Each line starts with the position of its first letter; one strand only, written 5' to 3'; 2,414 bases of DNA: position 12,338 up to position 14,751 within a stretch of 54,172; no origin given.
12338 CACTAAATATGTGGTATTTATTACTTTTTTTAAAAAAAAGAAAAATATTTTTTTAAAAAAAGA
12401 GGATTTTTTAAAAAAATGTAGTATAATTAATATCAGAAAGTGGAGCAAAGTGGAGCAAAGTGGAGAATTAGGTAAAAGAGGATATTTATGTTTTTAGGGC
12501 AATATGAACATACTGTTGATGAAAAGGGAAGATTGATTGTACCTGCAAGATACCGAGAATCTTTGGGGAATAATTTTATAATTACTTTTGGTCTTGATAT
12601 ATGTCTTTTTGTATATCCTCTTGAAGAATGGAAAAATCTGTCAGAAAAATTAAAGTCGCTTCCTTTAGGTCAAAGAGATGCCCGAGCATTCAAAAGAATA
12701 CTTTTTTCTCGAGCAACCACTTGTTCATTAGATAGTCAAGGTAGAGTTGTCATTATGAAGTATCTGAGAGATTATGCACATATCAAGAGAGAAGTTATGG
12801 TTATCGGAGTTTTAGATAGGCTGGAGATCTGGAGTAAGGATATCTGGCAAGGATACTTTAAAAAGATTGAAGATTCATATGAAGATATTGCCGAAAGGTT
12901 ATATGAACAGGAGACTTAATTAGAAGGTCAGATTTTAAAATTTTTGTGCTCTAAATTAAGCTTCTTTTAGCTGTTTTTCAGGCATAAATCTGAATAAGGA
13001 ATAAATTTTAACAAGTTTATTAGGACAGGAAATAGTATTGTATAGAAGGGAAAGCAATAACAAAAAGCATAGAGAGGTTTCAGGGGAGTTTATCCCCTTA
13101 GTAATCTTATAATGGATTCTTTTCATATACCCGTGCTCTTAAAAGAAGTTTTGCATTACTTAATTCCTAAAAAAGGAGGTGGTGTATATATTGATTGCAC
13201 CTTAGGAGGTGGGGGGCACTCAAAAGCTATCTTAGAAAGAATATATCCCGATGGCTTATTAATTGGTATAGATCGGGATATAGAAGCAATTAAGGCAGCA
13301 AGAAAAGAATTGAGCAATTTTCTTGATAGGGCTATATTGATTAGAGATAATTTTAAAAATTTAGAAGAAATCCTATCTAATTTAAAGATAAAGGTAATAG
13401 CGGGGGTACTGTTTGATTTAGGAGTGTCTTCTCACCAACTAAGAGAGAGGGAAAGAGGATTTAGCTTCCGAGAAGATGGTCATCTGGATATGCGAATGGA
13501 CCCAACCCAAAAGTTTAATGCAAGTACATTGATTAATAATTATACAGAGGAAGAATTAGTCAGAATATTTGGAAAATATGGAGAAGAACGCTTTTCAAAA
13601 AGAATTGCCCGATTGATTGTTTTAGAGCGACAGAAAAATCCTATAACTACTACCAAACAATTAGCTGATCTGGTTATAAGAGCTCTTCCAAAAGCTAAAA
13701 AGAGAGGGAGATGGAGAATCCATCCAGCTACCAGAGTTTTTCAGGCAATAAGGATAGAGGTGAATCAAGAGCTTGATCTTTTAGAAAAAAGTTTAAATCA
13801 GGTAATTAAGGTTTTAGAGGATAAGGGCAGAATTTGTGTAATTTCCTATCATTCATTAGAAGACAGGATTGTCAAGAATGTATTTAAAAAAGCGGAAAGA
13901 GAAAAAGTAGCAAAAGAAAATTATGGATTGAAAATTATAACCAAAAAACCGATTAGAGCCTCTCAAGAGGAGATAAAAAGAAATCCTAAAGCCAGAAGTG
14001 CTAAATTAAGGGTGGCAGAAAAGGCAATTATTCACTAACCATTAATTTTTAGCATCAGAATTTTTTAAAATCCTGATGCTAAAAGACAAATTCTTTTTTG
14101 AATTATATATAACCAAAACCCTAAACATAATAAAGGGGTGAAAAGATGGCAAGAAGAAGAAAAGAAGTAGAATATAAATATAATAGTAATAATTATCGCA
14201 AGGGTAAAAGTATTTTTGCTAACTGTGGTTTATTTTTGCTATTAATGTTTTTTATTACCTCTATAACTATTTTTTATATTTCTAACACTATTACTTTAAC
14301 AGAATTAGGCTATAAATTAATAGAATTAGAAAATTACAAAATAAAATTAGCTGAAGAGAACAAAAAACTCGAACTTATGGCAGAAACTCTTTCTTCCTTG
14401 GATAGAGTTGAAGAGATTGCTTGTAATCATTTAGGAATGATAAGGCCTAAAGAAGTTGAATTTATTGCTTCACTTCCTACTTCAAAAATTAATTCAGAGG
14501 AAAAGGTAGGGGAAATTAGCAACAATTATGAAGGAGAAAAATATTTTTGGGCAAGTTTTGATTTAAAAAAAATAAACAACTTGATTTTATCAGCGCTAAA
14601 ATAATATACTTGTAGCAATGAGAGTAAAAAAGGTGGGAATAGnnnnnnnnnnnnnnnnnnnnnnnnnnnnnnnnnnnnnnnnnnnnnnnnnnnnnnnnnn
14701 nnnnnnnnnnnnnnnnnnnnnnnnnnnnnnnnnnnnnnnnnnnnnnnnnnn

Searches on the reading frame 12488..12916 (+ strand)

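Call 7: search_protein_families(library=pfam, proteins=[window:12488-12916:+], max_evalue=0.001)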
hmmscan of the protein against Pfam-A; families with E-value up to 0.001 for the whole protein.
window:12488-12916:+ (143 aa): 1 family
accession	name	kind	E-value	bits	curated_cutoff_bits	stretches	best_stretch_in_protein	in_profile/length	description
PF02381.23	MraZ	-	4.6e-42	142.3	23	2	1-70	1-71/72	MraZ protein, putative antitoxin-like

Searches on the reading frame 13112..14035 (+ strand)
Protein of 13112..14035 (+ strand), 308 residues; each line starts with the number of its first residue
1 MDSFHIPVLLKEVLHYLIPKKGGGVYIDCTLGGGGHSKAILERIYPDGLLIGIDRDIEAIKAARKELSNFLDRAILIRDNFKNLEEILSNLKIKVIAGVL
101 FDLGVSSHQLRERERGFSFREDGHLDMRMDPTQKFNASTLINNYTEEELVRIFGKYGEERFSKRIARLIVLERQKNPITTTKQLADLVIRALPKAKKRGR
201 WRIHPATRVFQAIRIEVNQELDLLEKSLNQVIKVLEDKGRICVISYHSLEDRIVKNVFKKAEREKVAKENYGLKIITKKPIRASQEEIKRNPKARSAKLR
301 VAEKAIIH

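Call 7: search_protein_families(library=pfam, proteins=[window:13112-14035:+], max_evalue=0.001)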
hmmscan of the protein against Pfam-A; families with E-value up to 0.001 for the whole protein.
window:13112-14035:+ (308 aa): 2 families
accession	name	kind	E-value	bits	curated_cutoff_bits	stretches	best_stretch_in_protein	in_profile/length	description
PF01795.25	Methyltransf_5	-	8.8e-118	393.7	27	1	3-304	2-308/309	MraW methylase family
PF13847.12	Methyltransf_31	-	6.9e-09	36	27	1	21-96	2-78/145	Methyltransferase domain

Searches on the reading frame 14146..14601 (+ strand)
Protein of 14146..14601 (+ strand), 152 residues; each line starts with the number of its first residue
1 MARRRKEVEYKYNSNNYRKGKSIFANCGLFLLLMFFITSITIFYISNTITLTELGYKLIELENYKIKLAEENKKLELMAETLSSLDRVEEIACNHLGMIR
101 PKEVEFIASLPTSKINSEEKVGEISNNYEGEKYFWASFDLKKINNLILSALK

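Call 7: search_protein_families(library=pfam, proteins=[window:14146-14601:+], max_evalue=0.001)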
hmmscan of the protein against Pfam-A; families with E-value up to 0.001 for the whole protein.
window:14146-14601:+ (152 aa): 2 families
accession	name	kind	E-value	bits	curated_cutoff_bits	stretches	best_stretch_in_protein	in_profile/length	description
PF04977.20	DivIC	-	4.4e-08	33.3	28.9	1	33-106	1-75/80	Septum formation initiator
PF04999.18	FtsL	-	3.3e-05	24.3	22.9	1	27-103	15-89/97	Cell division protein FtsL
